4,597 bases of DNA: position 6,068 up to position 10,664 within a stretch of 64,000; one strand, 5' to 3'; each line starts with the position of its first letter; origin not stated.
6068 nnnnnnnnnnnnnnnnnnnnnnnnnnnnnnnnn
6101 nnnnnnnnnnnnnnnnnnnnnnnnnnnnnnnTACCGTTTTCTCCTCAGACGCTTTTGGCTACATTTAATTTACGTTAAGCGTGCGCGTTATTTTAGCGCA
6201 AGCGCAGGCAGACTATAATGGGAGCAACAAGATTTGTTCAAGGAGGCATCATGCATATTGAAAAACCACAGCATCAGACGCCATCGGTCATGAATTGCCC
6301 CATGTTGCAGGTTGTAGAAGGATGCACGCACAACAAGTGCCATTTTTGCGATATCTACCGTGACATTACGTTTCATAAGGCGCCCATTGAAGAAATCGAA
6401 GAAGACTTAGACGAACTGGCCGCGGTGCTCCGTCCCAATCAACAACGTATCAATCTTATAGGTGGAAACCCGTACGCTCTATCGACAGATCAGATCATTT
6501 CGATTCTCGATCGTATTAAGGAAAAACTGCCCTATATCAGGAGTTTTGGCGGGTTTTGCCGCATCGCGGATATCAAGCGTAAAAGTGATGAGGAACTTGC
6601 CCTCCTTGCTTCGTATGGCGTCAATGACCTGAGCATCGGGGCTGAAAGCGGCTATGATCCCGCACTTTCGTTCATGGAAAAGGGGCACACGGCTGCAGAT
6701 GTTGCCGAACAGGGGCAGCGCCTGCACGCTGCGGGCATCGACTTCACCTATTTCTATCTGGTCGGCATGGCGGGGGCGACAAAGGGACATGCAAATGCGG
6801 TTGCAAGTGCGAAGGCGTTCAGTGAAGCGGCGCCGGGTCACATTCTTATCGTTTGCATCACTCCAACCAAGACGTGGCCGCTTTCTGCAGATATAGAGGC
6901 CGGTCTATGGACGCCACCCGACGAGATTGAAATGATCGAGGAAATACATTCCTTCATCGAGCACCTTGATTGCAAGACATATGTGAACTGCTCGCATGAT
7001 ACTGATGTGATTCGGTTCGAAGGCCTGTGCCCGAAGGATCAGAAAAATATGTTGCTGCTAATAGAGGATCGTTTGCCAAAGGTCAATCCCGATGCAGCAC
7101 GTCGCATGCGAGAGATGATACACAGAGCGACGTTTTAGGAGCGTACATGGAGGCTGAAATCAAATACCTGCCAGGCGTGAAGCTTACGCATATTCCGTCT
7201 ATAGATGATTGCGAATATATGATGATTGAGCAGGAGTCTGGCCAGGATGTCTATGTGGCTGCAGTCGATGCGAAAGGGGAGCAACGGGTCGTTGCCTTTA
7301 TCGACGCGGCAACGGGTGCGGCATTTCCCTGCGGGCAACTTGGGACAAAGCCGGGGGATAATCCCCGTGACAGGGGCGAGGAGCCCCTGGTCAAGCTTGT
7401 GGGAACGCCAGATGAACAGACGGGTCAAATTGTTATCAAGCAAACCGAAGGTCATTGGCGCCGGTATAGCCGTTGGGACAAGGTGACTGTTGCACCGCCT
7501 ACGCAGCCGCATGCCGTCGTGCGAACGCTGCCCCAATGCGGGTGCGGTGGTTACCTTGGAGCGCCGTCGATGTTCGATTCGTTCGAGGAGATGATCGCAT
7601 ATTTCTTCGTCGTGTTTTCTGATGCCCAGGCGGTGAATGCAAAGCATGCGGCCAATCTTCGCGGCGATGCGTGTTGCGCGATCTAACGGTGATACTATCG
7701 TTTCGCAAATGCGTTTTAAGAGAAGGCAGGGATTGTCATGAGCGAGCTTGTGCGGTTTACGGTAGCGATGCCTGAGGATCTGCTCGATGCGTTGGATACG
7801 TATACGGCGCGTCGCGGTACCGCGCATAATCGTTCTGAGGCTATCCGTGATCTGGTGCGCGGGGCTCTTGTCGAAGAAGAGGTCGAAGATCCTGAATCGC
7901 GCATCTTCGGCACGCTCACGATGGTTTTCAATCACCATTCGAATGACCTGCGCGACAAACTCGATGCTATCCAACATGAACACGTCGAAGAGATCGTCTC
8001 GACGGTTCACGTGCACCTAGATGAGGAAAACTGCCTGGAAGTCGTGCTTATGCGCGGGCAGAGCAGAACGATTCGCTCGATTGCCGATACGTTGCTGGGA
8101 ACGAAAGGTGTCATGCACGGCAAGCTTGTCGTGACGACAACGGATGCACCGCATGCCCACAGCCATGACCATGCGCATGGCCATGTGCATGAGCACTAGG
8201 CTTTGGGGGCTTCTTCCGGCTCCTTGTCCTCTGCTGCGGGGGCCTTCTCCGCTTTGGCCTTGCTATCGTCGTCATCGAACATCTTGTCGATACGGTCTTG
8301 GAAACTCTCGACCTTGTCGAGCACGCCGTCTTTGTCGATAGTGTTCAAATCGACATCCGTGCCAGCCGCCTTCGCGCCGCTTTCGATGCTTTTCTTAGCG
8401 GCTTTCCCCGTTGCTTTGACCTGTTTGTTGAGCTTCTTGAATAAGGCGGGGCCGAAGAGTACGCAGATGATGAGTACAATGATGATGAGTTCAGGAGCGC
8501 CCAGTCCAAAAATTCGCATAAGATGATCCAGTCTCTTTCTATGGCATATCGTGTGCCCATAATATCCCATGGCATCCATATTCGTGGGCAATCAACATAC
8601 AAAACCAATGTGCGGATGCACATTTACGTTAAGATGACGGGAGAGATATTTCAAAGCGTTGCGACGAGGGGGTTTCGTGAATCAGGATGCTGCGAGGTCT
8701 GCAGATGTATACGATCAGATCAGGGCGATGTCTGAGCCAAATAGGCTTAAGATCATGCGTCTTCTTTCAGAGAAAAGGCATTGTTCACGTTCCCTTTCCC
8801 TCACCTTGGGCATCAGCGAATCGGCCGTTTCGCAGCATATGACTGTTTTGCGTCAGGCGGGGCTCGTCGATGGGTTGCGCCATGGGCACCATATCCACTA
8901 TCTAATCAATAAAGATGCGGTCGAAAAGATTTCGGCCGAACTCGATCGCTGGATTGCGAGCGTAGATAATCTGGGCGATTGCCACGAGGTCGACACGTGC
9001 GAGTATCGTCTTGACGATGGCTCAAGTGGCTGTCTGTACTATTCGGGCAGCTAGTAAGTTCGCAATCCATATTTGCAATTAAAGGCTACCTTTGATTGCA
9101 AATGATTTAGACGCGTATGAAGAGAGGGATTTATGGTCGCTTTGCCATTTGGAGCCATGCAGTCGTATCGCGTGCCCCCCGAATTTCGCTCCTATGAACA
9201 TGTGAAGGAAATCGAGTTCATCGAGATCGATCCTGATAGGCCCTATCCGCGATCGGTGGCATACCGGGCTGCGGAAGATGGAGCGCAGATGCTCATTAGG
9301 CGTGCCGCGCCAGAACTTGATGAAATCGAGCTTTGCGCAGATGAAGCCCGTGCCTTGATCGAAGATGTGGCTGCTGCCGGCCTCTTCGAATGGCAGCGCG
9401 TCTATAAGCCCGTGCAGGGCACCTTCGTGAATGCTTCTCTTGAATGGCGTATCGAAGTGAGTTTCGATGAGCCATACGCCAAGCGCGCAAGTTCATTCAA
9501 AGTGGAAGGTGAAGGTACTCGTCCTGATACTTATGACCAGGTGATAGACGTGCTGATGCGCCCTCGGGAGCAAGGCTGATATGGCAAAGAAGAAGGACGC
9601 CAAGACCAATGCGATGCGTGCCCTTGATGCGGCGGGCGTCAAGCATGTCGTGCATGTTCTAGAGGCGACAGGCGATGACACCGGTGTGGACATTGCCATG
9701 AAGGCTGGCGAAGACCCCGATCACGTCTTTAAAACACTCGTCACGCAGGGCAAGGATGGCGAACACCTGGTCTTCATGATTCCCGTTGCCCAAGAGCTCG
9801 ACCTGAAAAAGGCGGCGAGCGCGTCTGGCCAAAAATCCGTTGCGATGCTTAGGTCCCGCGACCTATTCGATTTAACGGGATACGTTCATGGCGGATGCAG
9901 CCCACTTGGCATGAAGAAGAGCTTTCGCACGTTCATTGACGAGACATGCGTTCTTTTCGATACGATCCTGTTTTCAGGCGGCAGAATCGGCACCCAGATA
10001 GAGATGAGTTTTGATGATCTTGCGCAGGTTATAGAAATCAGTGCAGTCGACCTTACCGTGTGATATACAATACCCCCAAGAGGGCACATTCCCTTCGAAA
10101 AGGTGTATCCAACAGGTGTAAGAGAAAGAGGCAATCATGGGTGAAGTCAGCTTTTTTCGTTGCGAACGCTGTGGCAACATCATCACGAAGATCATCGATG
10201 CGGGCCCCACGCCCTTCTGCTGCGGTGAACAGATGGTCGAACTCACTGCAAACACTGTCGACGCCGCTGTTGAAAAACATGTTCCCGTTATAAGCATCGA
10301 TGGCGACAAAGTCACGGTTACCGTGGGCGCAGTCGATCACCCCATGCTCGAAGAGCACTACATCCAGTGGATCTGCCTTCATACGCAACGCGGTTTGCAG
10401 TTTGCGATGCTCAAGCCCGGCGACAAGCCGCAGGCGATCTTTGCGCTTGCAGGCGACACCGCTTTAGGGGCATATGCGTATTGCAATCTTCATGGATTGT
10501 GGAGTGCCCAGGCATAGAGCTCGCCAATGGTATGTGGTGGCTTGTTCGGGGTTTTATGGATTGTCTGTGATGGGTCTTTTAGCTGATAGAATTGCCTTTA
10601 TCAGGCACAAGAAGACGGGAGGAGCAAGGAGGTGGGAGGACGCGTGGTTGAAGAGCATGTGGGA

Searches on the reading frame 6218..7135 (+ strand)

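Call 61: search_protein_families(library=pfam, proteins=[window:6218-7135:+], max_evalue=0.001)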
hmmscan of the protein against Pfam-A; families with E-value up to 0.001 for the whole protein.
window:6218-7135:+ (306 aa): 1 family
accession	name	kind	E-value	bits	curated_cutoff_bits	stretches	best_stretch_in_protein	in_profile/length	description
PF04055.27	Radical_SAM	-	9.2e-16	58.9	29.5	1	32-189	3-156/166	Radical SAM superfamily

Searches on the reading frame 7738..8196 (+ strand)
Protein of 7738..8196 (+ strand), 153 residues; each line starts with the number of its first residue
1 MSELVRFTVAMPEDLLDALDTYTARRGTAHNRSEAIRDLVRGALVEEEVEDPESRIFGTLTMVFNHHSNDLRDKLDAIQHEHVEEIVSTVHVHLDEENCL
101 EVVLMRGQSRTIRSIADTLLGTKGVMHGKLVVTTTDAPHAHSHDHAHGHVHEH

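Call 61: search_protein_families(library=pfam, proteins=[window:7738-8196:+], max_evalue=0.001)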
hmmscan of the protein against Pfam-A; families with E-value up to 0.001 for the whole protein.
window:7738-8196:+ (153 aa): 2 families
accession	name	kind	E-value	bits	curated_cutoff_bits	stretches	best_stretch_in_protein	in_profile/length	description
PF08753.17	NikR_C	-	5.2e-29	100.7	22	1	58-133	2-77/77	NikR C terminal nickel binding domain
PF01402.27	RHH_1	-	2.4e-05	24.6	20.5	1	6-42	1-35/39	Ribbon-helix-helix protein, copG family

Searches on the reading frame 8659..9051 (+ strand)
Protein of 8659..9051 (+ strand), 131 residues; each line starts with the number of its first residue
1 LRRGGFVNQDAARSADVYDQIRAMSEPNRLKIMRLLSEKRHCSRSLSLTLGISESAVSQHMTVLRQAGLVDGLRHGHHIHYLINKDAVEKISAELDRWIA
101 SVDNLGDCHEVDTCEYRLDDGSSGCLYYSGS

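Call 61: search_protein_families(library=pfam, proteins=[window:8659-9051:+], max_evalue=0.001)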
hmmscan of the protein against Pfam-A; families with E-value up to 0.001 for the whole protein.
window:8659-9051:+ (131 aa): 4 families
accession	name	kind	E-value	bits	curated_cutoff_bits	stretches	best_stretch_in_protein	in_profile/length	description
PF01022.26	HTH_5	-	3.3e-13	49.7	22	1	27-71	2-46/47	Bacterial regulatory protein, arsR family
PF12840.13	HTH_20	-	5.3e-07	30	27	1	24-71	1-49/51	Helix-turn-helix domain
PF13412.12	HTH_24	-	4.1e-05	23.5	21.9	1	27-70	3-47/48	Winged helix-turn-helix DNA-binding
PF21476.4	PF0610-like_N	-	0.00082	20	33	0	29-62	3-36/50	PF0610-like, N-terminal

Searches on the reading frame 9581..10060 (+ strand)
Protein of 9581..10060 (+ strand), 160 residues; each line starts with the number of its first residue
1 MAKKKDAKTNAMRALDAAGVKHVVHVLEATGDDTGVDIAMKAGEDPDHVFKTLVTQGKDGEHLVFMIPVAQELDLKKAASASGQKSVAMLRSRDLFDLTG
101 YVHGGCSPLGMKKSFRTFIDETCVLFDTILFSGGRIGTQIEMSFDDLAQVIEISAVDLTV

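Call 61: search_protein_families(library=pfam, proteins=[window:9581-10060:+], max_evalue=0.001)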
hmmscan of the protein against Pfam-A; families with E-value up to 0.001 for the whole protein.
window:9581-10060:+ (160 aa): 1 family
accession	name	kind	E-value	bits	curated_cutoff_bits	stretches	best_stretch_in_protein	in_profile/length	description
PF04073.20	tRNA_edit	-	5.9e-22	78.5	25.5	1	36-149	8-122/123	Aminoacyl-tRNA editing domain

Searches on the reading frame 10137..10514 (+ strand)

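Call 61: search_protein_families(library=pfam, proteins=[window:10137-10514:+], max_evalue=0.001)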
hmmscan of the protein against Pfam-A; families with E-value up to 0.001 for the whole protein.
window:10137-10514:+ (126 aa): 2 families
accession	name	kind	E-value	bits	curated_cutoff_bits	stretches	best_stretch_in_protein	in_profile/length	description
PF01880.24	Desulfoferrodox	-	1.3e-21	77.4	22.2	1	41-124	2-97/98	Desulfoferrodoxin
PF06397.17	Desulfoferrod_N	-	7.3e-06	26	23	1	6-35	6-35/36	Desulfoferrodoxin, N-terminal domain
